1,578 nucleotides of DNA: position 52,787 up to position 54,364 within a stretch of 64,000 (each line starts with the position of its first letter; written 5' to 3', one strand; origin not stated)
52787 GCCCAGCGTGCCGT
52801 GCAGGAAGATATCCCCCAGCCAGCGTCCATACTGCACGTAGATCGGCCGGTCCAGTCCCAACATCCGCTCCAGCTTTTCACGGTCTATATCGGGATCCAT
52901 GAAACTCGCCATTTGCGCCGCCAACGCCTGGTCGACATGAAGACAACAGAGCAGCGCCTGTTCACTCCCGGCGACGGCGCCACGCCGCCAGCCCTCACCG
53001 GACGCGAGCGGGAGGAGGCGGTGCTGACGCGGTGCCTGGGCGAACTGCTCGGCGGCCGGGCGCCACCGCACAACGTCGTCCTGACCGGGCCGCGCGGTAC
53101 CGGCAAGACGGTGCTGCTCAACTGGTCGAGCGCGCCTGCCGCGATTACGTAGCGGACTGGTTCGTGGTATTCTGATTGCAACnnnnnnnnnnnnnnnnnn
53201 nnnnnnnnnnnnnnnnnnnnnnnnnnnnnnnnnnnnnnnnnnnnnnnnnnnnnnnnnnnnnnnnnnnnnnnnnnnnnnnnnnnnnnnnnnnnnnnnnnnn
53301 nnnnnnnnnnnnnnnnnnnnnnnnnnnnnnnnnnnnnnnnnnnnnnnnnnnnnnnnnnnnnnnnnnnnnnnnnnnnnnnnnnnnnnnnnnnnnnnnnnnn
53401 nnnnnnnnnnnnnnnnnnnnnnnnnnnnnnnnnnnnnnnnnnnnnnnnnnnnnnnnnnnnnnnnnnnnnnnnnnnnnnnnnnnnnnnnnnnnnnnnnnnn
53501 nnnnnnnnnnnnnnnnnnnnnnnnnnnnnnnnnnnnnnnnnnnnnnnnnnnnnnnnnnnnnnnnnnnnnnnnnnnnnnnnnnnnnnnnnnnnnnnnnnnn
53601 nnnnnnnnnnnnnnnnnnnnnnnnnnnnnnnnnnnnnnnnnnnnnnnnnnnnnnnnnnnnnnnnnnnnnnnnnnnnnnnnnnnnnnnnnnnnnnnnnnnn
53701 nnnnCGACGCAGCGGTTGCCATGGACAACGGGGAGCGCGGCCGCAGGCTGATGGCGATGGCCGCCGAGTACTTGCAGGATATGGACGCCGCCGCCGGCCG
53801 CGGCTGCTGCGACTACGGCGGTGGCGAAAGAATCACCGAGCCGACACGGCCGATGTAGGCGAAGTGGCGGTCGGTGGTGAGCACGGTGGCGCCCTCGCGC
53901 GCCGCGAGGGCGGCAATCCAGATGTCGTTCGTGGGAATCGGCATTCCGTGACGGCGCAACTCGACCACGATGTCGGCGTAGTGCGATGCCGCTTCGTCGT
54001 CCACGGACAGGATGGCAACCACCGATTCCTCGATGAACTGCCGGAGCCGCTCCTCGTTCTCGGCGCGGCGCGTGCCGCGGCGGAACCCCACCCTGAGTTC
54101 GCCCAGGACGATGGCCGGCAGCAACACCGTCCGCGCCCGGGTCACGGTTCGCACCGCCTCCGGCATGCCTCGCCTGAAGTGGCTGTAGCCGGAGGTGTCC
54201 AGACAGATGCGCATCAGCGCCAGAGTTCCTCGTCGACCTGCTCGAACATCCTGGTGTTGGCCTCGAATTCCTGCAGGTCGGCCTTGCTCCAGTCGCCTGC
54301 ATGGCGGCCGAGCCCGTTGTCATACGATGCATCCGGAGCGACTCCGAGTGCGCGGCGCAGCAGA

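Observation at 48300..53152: The 5' end of one AAA-ATPase gene is present three times and marks rearrangement breakpoints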

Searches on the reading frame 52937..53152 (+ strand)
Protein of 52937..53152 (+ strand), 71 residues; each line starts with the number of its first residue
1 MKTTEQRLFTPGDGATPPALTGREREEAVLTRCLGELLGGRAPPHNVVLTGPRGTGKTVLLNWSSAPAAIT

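Call 10: search_protein_families(library=pfam, proteins=[window:52937-53152:+], max_evalue=0.01)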
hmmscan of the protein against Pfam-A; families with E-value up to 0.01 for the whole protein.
window:52937-53152:+ (71 aa): 4 families
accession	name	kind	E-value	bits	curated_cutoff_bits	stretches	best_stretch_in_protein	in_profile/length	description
PF13191.12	AAA_16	-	1.4e-07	32.6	32.6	1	20-62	2-42/167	AAA ATPase domain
PF24389.1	ORC-CDC6-like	-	0.00065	19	27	1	44-67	32-55/571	ORC-CDC6-like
PF05673.19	DUF815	-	0.0031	17.1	23.8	1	19-61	29-70/249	Protein of unknown function (DUF815)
PF10236.15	DAP3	-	0.0058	16.3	23.1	1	30-66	10-45/311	Mitochondrial ribosomal death-associated protein 3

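Call 53: find_encoding_contigs(protein=window:52937-53149:+, flank=6000, max_places=6)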
Protein window:52937-53149:+ (71 aa): 5 contigs read that carry it; 4 places shown.
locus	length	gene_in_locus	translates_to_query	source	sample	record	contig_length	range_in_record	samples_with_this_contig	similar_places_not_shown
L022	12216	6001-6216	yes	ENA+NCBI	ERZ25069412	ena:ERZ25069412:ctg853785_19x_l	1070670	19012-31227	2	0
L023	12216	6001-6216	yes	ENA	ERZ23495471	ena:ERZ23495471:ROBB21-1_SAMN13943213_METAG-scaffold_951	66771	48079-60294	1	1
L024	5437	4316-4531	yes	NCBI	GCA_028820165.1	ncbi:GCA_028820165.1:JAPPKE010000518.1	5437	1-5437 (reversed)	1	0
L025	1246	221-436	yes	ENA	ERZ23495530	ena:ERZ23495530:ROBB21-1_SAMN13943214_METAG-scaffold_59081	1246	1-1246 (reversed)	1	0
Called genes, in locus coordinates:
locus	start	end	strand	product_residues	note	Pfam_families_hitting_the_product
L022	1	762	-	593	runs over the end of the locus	PF00496:SBP_bac_5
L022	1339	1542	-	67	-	PF22513:FitA-like_RHH (weak)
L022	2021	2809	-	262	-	PF01695:IstB_IS21, PF00308:Bac_DnaA, PF13191:AAA_16 (faint), PF00004:AAA (weak)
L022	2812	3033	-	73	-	PF22483:Mu-transpos_C_2 (weak)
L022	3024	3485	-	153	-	PF22483:Mu-transpos_C_2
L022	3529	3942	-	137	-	-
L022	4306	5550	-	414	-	PF01548:DEDD_Tnp_IS110, PF02371:Transposase_20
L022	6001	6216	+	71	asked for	PF13191:AAA_16 (weak)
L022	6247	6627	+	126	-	PF01909:NTP_transf_2, PF18765:Polbeta (weak)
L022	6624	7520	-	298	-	PF14236:DruA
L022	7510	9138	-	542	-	PF03050:DDE_Tnp_IS66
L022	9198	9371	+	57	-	-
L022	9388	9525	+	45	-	-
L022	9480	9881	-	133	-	PF01850:PIN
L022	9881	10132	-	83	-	PF22513:FitA-like_RHH (weak)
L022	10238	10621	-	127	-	PF01850:PIN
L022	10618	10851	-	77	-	PF02604:PhdYeFM_antitox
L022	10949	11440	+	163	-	PF00293:NUDIX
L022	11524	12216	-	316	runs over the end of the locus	PF00389:2-Hacid_dh, PF02826:2-Hacid_dh_C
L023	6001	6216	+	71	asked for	PF13191:AAA_16 (weak)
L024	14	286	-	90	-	PF12441:CopG_antitoxin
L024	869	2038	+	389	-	PF13191:AAA_16, PF13401:AAA_22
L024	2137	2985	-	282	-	PF12911:OppC_N, PF00528:BPD_transp_1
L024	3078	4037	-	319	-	PF19300:BPD_transp_1_N (weak), PF00528:BPD_transp_1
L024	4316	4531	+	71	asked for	PF13191:AAA_16 (weak)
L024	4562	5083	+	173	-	PF01909:NTP_transf_2, PF18765:Polbeta (weak)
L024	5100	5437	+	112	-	PF05168:HEPN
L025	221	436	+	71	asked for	PF13191:AAA_16 (weak)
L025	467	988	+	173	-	PF01909:NTP_transf_2, PF18765:Polbeta (weak)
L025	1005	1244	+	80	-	?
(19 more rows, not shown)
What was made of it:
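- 52929..53169 (+): ATPase relic 3: -10 to about +233, with a 1-nt deletion at 53126, called as a 71-aa ORF (52937-53152). The identical ORF occurs in 5 contigs (call 53).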

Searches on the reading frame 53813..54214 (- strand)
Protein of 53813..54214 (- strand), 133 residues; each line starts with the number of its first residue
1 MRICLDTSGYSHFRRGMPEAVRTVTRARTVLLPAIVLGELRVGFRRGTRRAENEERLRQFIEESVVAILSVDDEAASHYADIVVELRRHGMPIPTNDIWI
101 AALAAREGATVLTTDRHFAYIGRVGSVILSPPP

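Call 10: search_protein_families(library=pfam, proteins=[window:53813-54214:-], max_evalue=0.01)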
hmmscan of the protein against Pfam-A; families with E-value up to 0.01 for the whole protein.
window:53813-54214:- (133 aa): 2 families
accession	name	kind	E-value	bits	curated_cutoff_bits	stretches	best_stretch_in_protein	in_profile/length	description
PF01850.27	PIN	-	5e-17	63.1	23.6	1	3-122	1-118/120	PIN domain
PF18480.7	DUF5615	-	0.0046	17.3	23.8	1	83-121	24-61/110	Domain of unknown function (DUF5615)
